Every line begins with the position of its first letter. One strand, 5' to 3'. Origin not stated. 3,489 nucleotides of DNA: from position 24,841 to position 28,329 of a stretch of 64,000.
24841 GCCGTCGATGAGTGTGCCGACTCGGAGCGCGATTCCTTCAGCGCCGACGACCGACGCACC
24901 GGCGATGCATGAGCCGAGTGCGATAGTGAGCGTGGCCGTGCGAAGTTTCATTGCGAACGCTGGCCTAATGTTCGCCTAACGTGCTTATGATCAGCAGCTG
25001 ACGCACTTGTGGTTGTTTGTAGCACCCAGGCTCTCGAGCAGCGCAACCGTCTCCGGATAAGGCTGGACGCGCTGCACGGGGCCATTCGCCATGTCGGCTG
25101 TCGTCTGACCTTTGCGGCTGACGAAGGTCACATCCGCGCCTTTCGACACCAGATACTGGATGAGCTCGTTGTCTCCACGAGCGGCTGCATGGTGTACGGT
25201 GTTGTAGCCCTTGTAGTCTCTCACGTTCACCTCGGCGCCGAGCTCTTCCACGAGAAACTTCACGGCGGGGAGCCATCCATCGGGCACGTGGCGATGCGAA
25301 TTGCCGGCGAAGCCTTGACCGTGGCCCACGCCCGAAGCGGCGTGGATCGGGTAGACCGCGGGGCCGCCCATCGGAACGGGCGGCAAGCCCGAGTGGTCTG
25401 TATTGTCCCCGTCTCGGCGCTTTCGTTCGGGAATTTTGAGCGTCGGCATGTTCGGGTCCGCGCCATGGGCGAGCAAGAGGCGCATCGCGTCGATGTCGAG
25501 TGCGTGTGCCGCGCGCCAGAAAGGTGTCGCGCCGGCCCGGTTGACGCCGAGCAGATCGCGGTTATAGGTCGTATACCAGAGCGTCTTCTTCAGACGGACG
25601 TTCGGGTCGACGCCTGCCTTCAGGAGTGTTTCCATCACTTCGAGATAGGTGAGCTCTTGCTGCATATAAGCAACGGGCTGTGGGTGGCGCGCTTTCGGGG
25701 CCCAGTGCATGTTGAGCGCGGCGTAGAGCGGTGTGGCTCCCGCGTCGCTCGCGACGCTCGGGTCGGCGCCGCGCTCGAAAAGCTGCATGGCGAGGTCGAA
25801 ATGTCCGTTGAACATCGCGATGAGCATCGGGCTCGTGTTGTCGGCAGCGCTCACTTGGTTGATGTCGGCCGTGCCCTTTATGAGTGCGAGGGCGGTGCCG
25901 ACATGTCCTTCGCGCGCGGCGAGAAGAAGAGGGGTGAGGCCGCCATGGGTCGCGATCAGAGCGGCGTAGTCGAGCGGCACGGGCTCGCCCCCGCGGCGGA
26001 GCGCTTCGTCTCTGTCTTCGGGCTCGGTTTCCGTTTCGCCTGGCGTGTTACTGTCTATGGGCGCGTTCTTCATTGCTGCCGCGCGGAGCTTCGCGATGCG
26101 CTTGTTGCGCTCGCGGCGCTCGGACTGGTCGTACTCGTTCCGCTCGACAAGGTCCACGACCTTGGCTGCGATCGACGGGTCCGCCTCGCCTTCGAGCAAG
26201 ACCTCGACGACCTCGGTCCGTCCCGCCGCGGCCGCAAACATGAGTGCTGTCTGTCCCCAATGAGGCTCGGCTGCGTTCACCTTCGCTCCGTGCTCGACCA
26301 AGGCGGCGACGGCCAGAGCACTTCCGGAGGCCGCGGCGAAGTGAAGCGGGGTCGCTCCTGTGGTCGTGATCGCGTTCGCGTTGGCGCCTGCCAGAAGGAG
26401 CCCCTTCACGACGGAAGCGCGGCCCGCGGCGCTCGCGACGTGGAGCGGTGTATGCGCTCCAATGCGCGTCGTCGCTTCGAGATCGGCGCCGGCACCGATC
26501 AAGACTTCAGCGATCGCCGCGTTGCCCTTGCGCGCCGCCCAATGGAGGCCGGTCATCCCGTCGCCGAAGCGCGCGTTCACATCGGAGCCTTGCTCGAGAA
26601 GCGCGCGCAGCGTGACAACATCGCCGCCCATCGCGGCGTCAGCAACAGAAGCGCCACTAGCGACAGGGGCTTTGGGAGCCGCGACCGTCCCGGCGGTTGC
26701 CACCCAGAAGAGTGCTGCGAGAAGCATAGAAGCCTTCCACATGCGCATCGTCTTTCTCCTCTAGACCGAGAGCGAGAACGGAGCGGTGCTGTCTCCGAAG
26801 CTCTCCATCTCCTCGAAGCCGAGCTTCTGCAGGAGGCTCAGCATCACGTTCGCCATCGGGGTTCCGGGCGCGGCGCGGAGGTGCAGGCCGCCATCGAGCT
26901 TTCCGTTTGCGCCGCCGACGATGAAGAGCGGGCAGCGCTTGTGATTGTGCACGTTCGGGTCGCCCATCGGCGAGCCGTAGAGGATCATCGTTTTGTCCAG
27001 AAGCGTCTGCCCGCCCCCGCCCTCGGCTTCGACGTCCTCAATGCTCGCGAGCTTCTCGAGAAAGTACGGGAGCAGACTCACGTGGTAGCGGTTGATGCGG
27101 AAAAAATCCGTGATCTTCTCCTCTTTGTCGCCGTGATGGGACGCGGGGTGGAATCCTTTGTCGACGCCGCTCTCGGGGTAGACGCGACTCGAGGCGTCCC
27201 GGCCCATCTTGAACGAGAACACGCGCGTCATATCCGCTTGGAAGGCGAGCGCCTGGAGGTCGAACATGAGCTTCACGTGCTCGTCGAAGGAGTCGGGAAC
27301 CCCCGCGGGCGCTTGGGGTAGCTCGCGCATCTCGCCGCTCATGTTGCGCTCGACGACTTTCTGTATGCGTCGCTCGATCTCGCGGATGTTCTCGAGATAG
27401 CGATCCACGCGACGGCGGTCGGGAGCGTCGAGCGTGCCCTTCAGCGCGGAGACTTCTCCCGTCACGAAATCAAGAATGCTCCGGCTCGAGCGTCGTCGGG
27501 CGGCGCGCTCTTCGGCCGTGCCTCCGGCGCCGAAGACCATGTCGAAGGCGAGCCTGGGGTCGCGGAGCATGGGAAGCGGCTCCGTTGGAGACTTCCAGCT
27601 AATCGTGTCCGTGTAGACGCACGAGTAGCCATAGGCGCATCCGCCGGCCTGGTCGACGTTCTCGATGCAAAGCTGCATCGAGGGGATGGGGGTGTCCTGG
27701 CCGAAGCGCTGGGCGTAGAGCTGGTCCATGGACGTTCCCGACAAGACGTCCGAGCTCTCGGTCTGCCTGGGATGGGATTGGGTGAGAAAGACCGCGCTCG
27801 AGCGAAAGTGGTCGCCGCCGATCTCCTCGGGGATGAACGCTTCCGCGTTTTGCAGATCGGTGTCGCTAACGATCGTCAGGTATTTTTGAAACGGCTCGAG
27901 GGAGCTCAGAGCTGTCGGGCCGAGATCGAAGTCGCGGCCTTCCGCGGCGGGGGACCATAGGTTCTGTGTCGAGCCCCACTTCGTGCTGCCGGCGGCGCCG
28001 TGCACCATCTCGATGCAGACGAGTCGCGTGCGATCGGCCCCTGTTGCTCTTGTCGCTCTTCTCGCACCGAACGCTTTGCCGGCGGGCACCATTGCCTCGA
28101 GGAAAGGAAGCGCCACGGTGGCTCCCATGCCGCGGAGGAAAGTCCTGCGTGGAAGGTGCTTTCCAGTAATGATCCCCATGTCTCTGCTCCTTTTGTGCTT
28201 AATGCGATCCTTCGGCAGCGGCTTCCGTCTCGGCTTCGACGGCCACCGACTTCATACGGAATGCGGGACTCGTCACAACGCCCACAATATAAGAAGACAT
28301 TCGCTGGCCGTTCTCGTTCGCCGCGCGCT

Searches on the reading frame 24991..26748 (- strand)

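Call 49: search_protein_families(library=pfam, proteins=[window:24991-26748:-], max_evalue=0.00001)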
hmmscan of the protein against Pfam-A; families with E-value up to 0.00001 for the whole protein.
window:24991-26748:- (585 aa): 6 families
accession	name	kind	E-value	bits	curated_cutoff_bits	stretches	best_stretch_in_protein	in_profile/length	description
PF00023.36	Ank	-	5e-52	171.4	21.1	0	165-193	2-30/33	Ankyrin repeat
PF12796.13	Ank_2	-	1.9e-48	163.4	27.3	3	102-192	1-87/90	Ankyrin repeats (3 copies)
PF13637.12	Ank_4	-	2.6e-42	142.3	22.7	3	135-185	1-50/50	Ankyrin repeats (many copies)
PF13606.12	Ank_3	-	8.4e-40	130.1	22.3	0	165-192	2-29/30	Ankyrin repeat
PF13857.12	Ank_5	-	4.1e-30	103.9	27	1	50-105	1-56/56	Ankyrin repeats (many copies)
PF24521.3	Ank_KRIT1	-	2.4e-07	31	80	0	130-192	17-74/149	KRIT1 ankyrin-repeats domain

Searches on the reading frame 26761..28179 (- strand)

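Call 49: search_protein_families(library=pfam, proteins=[window:26761-28179:-], max_evalue=0.00001)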
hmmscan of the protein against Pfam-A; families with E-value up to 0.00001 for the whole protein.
window:26761-28179:- (472 aa): 1 family
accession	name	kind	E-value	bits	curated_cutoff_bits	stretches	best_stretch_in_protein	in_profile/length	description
PF07586.16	HXXSHH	-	5.1e-86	289.5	30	1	66-369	7-305/307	Protein of unknown function (DUF1552)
